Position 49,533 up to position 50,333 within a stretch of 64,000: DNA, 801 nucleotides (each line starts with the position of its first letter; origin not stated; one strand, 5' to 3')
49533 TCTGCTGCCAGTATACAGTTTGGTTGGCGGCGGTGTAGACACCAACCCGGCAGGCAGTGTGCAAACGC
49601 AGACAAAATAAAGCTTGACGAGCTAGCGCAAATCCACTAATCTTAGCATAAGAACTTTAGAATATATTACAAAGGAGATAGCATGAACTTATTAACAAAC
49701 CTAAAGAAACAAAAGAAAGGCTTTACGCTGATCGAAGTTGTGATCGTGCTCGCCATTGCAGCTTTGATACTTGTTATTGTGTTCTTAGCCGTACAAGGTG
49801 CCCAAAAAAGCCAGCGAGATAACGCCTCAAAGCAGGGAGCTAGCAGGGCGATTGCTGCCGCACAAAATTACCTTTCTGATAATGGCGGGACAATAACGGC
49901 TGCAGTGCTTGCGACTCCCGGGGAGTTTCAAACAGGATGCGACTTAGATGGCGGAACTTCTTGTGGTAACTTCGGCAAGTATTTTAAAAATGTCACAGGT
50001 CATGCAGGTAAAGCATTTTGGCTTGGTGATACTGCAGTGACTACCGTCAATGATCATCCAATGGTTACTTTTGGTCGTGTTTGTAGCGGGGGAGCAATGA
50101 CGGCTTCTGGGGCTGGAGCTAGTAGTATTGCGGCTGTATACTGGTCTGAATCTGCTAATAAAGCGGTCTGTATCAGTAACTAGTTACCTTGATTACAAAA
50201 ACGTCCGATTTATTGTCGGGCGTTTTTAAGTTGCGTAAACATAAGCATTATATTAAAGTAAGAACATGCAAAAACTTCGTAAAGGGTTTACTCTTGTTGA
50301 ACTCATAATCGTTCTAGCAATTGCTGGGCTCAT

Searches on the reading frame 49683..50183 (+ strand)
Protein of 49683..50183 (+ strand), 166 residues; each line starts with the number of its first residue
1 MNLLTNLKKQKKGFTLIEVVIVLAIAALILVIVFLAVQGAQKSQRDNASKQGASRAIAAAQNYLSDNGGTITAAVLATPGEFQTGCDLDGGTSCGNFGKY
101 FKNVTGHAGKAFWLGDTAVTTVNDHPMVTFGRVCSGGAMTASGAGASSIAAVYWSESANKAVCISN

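Call 35: search_protein_families(library=pfam, proteins=[window:49683-50183:+], max_evalue=0.001)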
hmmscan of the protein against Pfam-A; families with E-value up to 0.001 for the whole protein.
window:49683-50183:+ (166 aa): 1 family
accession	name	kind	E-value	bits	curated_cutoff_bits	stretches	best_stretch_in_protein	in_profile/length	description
PF07963.17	N_methyl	-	1.3e-08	34.5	21.2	1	9-34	2-27/27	Prokaryotic N-terminal methylation motif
